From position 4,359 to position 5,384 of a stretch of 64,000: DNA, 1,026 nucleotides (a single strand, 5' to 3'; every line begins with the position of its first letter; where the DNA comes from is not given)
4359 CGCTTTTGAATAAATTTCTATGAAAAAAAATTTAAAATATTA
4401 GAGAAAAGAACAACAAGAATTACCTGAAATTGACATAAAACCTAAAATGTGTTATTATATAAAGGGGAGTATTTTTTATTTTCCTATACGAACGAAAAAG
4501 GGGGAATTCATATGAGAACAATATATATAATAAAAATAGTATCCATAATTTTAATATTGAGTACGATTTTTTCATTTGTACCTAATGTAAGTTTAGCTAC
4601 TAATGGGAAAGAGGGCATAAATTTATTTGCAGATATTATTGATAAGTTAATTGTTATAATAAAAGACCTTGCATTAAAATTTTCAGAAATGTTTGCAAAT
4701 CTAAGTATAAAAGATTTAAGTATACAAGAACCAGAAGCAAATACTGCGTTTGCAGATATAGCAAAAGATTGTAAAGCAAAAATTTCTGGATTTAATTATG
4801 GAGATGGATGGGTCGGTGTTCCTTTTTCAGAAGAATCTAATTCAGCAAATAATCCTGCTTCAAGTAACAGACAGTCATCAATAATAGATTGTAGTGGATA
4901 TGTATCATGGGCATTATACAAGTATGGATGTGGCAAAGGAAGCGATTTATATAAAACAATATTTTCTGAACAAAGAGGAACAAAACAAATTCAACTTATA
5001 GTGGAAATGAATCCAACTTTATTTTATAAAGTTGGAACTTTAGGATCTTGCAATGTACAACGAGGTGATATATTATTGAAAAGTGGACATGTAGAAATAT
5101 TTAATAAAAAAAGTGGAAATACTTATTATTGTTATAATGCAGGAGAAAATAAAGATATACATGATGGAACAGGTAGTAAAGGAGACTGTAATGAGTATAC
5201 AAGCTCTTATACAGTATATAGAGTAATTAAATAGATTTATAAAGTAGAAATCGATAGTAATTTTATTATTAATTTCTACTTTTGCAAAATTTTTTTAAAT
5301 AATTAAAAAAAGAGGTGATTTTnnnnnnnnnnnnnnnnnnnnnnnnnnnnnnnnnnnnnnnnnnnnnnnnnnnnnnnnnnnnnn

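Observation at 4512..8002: Secreted cysteine-peptidase / serpin / cysteine-peptidase trio sharing a post-signal-peptide N-terminal module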

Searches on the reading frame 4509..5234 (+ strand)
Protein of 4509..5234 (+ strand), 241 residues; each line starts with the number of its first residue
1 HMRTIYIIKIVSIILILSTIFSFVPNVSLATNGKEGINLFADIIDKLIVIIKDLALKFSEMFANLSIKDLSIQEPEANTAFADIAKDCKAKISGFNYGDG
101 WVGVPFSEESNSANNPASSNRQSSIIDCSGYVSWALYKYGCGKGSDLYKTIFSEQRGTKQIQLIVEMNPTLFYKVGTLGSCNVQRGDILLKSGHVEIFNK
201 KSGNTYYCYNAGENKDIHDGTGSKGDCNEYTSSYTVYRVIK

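Call 3: search_protein_families(library=pfam, proteins=[window:4509-5234:+], max_evalue=0.1)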
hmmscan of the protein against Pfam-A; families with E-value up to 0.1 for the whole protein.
window:4509-5234:+ (241 aa): 2 families
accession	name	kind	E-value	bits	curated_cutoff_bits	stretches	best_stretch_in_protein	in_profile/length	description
PF00877.26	NLPC_P60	-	0.022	15.2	23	1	123-238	11-99/105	NlpC/P60 family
PF05257.22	CHAP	-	0.089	13.7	26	0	127-205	10-74/81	CHAP domain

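Call 4: search_protein_families(library=ncbifam, proteins=[window:4509-5234:+], max_evalue=0.1)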
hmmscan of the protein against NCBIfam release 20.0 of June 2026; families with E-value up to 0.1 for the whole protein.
window:4509-5234:+ (241 aa): 1 family
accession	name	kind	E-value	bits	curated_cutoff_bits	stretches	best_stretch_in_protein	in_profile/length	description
TIGR00278.2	TIGR00278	equivalog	0.045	13.6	40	1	124-147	28-48/64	membrane protein insertion efficiency factor YidD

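Call 9: find_homologous_proteins(query=window:4512-5234:+, max_evalue=0.001)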
Query window:4512-5234:+ (240 aa): 10 proteins with E <= 0.001 among 274 candidates.
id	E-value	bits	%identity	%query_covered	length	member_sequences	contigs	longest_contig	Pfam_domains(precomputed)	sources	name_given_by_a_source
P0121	1.1e-155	534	100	100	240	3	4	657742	-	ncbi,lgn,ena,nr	ncbi:MAG: hypothetical protein IJN50_04645 [Clostridia bacterium]|nr:hypothetical protein [Clostridi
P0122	1.1e-106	374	73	100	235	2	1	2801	-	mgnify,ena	mgnify:CR=1 FL=1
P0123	5.4e-50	188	46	100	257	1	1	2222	-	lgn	-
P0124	3.1e-49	186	45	100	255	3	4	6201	-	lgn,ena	-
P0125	8.8e-37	145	53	59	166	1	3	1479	-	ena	-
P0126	1.6e-35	141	50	65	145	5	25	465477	-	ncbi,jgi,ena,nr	ncbi:MAG: hypothetical protein E7310_01315 [Clostridiales bacterium]|nr:hypothetical protein [Clostr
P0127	3.0e-32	130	46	68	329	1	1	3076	PF22359.3,PF02368.25,PF26918.1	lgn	-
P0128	8.4e-32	129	44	68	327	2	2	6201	PF00877.26,PF02368.25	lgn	-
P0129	5.7e-30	123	36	95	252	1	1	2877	-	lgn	-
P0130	1.6e-22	98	36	86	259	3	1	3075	-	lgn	-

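Call 18: find_encoding_contigs(protein=P0126, flank=10000, max_places=4)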
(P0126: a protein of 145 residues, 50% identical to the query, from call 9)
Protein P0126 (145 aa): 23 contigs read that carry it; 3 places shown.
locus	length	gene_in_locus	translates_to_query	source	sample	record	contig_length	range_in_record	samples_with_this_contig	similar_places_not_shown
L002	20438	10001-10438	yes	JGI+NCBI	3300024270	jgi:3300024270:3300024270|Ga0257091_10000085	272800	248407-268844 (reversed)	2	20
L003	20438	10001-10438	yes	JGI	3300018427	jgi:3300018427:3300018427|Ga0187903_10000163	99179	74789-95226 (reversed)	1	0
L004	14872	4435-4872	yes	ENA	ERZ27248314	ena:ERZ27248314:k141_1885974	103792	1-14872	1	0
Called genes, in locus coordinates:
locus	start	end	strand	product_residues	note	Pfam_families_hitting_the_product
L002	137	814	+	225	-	PF00687:Ribosomal_L1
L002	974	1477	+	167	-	PF00466:Ribosomal_L10, PF27436:RL10_C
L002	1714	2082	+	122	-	PF16320:Ribosomal_L12_N, PF00542:Ribosomal_L12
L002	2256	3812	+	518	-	PF06347:SH3_4 (faint), PF08239:SH3_3, PF00877:NLPC_P60, PF05257:CHAP (weak)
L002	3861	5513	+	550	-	PF13567:DUF4131, PF03772:Competence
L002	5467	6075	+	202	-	PF00753:Lactamase_B, PF19583:ODP (faint)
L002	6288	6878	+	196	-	-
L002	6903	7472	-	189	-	PF01066:CDP-OH_P_transf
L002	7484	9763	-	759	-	PF05496:RuvB_N (faint), PF00004:AAA, PF17871:AAA_lid_9, PF00158:Sigma54_activat (weak), PF07724:AAA_2, PF00004:AAA, PF07728:AAA_5, PF10431:ClpB_D2-small, +12 more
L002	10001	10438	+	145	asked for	-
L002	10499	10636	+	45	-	-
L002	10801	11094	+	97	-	-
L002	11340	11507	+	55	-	-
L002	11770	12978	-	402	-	PF00089:Trypsin, PF13365:Trypsin_2, PF00595:PDZ, PF13180:PDZ_2, PF17820:PDZ_6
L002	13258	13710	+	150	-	-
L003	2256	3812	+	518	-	PF06347:SH3_4 (faint), PF08239:SH3_3, PF00877:NLPC_P60, PF05257:CHAP (weak)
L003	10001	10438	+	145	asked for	-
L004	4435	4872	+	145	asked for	-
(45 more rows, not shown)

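Call 30: predict_structure(alignment_id=A2)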
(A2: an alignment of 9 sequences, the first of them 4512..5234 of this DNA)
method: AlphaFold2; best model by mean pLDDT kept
length: 240 residues; sequences in the alignment: 9
mean_pLDDT: 75.0   pTM: 0.65
mean pLDDT of the five models: 75.0, 69.1, 59.2, 56.5, 49.4
residues with pLDDT >= 90: 73; 70-90: 79; 50-70: 57; < 50: 31
segments of 3 or more residues with pLDDT < 50: 24-35, 59-72
pLDDT, mean of each block of 10 residues (from residue 1): 62 71 49 48 57 53 39 62 91 75 88 89 86 95 93 92 92 91 91 88 79 60 60 90
secondary structure, 60 per line:
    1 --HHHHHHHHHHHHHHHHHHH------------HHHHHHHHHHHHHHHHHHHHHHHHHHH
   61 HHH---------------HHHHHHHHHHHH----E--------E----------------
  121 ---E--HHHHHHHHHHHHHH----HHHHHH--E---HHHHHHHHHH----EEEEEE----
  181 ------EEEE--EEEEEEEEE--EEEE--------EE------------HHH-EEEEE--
elements in order: H3-21 H34-63 H79-90 H127-140 H145-150 H157-166 E171-176 E187-190 E193-201 E204-207 E234-238
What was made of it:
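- On NlpC/P60 (PF00877), gene A: AF2 catalytic domain pLDDT is about 90 (call 30).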

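Call 34: fold_search(model_id=the predicted structure, library=pdb)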
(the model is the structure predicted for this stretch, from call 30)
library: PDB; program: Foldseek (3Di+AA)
matches with E <= 10: 48; with E <= 0.001: 0
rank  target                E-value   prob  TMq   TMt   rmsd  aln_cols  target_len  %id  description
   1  8xup_E                6.2e-02  0.72  0.29  0.47   8.1       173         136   18  Crystal structure of lipoprotein NlpI in complex with MepS (released 2024-06-05)
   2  8xup_F                6.5e-02  0.72  0.31  0.50   8.4       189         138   19  Crystal structure of lipoprotein NlpI in complex with MepS (released 2024-06-05)
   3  3pbi                  1.5e-01  0.23  0.24  0.28  15.3       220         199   12  Structure of the peptidoglycan hydrolase RipB (Rv1478) from Mycobacterium tuberculosis at 1.6 resolution (released 2011-08-31)
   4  4q5k                  3.1e-01  0.23  0.30  0.31  10.6       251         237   11  Crystal structure of a N-acetylmuramoyl-L-alanine amidase (BACUNI_02947) from Bacteroides uniformis ATCC 8492 at 1.30 A  (released 2014-05-21)
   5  4q68                  3.3e-01  0.30  0.33  0.34   9.8       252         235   10  Crystal structure of a N-acetylmuramoyl-L-alanine amidase (BACUNI_02947) from Bacteroides uniformis ATCC 8492 at 1.07 A  (released 2014-05-07)
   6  7v6t_B                4.3e-01  0.33  0.28  0.50   8.6       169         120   20  Crystal structure of bacterial peptidase (released 2022-08-24)
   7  9f11_H                6.2e-01  0.07  0.17  0.09  17.2       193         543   10  CryoEM structure of the F plasmid relaxosome with oriT DNA ss-27_+3ds+4_+143 and TraI its TE mode, derived from ss-27_ (released 2025-06-04)
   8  9f0y_H                9.0e-01  0.08  0.20  0.09  16.5       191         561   12  CryoEM structure of the F plasmid relaxosome with TraI in its TE mode, derived from the ss-27_+8ds+9_+143-R Locally-re (released 2025-06-04)
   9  5n8o_A                1.3e+00  0.06  0.18  0.03  17.7       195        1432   11  Cryo EM structure of the conjugative relaxase TraI of the F/R1 plasmid system (released 2017-05-03)
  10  6mpz_D                1.5e+00  0.09  0.25  0.38  11.0       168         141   10  Crystal structure of a double glycine motif protease from AMS/PCAT transporter in complex with the leader peptide (released 2019-02-06)
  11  7pjo_AAA              1.5e+00  0.07  0.19  0.20  12.2       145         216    8  Crystal form 3 of CPR-C4: a cysteine protease from the Candidate Phyla Radiation (released 2022-07-06)
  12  3vot_B                1.5e+00  0.04  0.13  0.09  11.8        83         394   12  Crystal structure of L-amino acid ligase from Bacillus licheniformis (released 2012-11-07)
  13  4p8i_A                1.7e+00  0.06  0.25  0.25   9.9       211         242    9  Tgl - a bacterial spore coat transglutaminase (released 2015-09-30)
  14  6mpz_A                1.8e+00  0.07  0.21  0.32  11.6       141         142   11  Crystal structure of a double glycine motif protease from AMS/PCAT transporter in complex with the leader peptide (released 2019-02-06)
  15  3m1u_A                1.9e+00  0.10  0.24  0.15   7.0       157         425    9  Crystal structure of a Putative gamma-D-glutamyl-L-diamino acid endopeptidase (DVU_0896) from DESULFOVIBRIO VULGARIS H (released 2010-04-07)
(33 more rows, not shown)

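Call 38: find_encoding_contigs(protein=P0130, flank=10000, max_places=3)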
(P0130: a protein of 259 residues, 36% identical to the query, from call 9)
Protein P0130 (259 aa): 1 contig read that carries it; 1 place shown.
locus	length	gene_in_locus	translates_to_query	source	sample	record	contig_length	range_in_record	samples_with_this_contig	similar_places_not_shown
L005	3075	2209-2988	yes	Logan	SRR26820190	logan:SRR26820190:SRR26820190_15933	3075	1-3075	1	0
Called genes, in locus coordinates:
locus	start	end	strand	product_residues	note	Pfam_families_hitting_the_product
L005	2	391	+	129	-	?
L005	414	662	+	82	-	-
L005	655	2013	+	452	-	-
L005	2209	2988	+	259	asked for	-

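Call 39: find_encoding_contigs(protein=P0129, flank=10000, max_places=3)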
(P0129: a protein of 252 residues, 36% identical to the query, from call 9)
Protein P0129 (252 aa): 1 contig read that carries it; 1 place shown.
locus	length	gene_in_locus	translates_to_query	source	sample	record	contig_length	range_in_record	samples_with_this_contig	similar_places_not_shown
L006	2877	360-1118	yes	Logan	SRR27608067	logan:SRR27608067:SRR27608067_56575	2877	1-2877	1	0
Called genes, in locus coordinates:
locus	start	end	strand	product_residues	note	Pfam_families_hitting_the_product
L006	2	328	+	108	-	?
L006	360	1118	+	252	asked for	-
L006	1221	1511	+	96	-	-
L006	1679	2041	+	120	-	-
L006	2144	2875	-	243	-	?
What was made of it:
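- Tried and rejected: The contigs carrying P0129 and P0130 were too short to give much context (calls 38, 39).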

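Call 45: search_solved_structures(query=A2, max_evalue=10, show_alignments=2)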
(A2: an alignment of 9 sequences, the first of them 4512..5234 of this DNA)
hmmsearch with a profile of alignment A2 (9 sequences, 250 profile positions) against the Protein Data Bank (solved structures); distinct sequences matched with E-value up to 10: 4.
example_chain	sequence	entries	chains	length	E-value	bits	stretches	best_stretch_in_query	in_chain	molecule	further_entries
4iyq_A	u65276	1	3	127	0.45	13.3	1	13-89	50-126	Divalent ion tolerance protein CutA1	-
3c8v_A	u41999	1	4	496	0.63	12.8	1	158-221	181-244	Putative acetyltransferase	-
3lso_A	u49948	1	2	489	0.64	12.8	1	113-154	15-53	Putative membrane anchored protein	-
6u1s_A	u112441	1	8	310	6.9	9.4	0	28-93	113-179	de novo designed 16-helix transmembrane nanopore, TMHC8_R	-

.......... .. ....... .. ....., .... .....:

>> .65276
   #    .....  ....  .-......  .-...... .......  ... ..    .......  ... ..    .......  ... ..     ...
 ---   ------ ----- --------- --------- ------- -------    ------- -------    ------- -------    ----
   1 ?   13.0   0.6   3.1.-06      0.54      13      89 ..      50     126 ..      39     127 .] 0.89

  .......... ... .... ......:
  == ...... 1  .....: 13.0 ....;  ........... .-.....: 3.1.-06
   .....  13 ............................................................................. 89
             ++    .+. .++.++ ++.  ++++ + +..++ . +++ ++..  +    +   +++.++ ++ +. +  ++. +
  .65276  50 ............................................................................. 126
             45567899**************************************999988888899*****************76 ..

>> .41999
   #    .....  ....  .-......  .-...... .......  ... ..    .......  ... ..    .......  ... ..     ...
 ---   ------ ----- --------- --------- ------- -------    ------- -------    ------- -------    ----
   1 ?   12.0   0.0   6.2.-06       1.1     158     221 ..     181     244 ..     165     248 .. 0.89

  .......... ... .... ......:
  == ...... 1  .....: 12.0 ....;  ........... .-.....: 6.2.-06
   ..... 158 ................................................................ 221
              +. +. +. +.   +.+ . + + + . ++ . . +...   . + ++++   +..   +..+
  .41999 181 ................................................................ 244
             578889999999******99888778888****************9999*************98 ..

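Call 55: find_related_loci(query=A2, collection=genome_contigs, flank=8000)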
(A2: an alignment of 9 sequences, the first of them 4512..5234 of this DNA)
Query A2 (240 aa) in genome_contigs; peptide patterns used: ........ (x = any residue, [..] = any of these).
327 stretches matched a pattern; 12 encode a relative of the query (tblastn E <= 1e-3); 12 distinct loci.
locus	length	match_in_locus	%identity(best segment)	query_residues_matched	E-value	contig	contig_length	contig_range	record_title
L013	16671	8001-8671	51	8-240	8e-62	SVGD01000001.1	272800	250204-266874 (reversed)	MAG: Clostridiales bacterium isolate SIG349 NODE_85_length_272800_cov_5.496257, whole genome shotgun sequence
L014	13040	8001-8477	27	58-229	7e-9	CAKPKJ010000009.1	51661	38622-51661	MAG: uncultured Clostridia bacterium isolate REFINED_METABAT215_TOP10_CONTIGS_1500_ASSEMBLY_K77_MERGED__Hadza_MoBio_hadz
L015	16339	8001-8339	28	83-217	2e-8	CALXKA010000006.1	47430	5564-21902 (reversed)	MAG: uncultured Clostridia bacterium isolate BRZ_GB__bin17 genome assembly, contig: BRZ_GB__NODE_1163_length_47430_cov_1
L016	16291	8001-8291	33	125-211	3e-8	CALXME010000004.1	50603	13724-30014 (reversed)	MAG: uncultured Clostridia bacterium isolate BRZ_RS__bin5 genome assembly, contig: BRZ_RS__NODE_733_length_50603_cov_8.6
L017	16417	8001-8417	28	61-211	1e-7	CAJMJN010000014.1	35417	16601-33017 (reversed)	MAG TPA_asm: uncultured Clostridium sp. isolate SRR5580185-bin.36 genome assembly, contig: NODE_997_length_35417_cov_6.1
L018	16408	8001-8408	28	78-228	8e-7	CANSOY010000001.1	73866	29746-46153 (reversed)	MAG TPA_asm: uncultured Clostridium sp. isolate SRR15730535_bin.34_metawrap_v1.3_MAG genome assembly, contig: NODE.495_l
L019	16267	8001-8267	35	115-196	5e-6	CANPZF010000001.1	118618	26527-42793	MAG: uncultured Clostridia bacterium isolate Lapin-004__bin73 genome assembly, contig: Lapin-004__NODE_121_length_118618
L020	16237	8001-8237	34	111-203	6e-6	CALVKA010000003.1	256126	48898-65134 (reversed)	MAG: uncultured Bacilli bacterium isolate BRZ_NS__bin73 genome assembly, contig: BRZ_NS__NODE_51_length_256126_cov_10.60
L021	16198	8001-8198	32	61-139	6e-6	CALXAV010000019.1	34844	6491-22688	MAG: uncultured Clostridia bacterium isolate BRZ_HK__bin22 genome assembly, contig: BRZ_HK__NODE_1436_length_34844_cov_5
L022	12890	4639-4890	31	125-217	4e-5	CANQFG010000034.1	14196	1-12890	MAG: uncultured Bacilli bacterium isolate Lapin-005__bin82 genome assembly, contig: Lapin-005__NODE_5833_length_14196_co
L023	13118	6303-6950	23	12-232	6e-5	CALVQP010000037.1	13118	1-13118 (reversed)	MAG: uncultured Bacilli bacterium isolate BRZ_GB__bin6 genome assembly, contig: BRZ_GB__NODE_6680_length_13118_cov_5.064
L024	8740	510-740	35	123-197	8e-5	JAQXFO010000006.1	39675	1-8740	MAG: Lachnospiraceae bacterium isolate SUG1151 k141_2344107, whole genome shotgun sequence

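Call 57: search_protein_families(library=pfam, proteins=[L014:6939-10454:+, L016:2787-8384:+, L020:7455-8393:+, L022:3937-4995:+, L024:231-1040:+], max_evalue=0.01)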
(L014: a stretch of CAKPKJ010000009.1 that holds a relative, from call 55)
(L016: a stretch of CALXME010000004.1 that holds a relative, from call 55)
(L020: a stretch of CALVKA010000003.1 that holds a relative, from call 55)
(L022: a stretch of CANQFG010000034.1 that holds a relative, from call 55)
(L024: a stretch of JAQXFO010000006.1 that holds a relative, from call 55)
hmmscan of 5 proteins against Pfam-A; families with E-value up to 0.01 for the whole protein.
L014:6939-10454:+ (1172 aa): 3 families
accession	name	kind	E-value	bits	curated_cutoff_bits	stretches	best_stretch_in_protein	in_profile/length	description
PF18013.6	Phage_lysozyme2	-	1.5e-33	116.4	28.2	1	879-1026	2-140/140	Phage tail lysozyme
PF13354.11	Beta-lactamase2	-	2e-18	67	22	1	605-748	79-212/214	Beta-lactamase enzyme family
PF00877.26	NLPC_P60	-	8.1e-09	35.8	23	1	391-498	4-76/105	NlpC/P60 family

L016:2787-8384:+ (1866 aa): 8 families
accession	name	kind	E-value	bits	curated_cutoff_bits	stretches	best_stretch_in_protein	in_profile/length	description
PF13354.11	Beta-lactamase2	-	9.5e-44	149.7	22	2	605-736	79-213/214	Beta-lactamase enzyme family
PF18013.6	Phage_lysozyme2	-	4.6e-38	131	28.2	1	168-312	2-140/140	Phage tail lysozyme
PF01520.23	Amidase_3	-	2.2e-23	83.6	27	1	779-974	1-173/174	N-acetylmuramoyl-L-alanine amidase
PF13529.12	Peptidase_C39_2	-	4.3e-16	60.2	24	1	329-461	2-142/143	Peptidase_C39 like family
PF03412.21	Peptidase_C39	-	3.7e-07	30.5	22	1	349-475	8-119/133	Peptidase C39 family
PF12385.14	Peptidase_C70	-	5.1e-07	30.1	19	1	353-469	19-131/141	Papain-like cysteine protease AvrRpt2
PF05257.22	CHAP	-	0.0017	19.3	26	1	1740-1832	10-78/81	CHAP domain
PF00959.24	Phage_lysozyme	-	0.0017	19.1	22.3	1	1550-1618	16-81/125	Phage lysozyme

L020:7455-8393:+ (313 aa): 2 families
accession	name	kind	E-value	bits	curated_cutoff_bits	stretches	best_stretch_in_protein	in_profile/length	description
PF00877.26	NLPC_P60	-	7.1e-06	26.4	23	1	190-280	7-92/105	NlpC/P60 family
PF05257.22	CHAP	-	0.00049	21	26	1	196-267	9-79/81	CHAP domain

L022:3937-4995:+ (353 aa): 1 family
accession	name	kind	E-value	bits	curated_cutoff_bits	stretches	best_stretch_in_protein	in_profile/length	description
PF00877.26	NLPC_P60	-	5.7e-05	23.5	23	1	229-302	8-74/105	NlpC/P60 family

L024:231-1040:+ (270 aa): 2 families
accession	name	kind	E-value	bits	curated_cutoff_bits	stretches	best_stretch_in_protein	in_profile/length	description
PF00877.26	NLPC_P60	-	4e-05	24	23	1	89-185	3-81/105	NlpC/P60 family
PF05257.22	CHAP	-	0.0014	19.5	26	1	90-178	4-74/81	CHAP domain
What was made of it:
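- On NlpC/P60 (PF00877), gene A: Distant tblastn relatives score 23.5-35.8 over the matched region (calls 55, 57).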

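Call 60: search_protein_families(library=phrogs, proteins=[window:4512-5234:+], max_evalue=0.01)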
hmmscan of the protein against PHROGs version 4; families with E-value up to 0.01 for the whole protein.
window:4512-5234:+ (240 aa): 0 families
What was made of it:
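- Tried and rejected: PHROGs and NCBIfam gave nothing for A or C (calls 4, 60).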
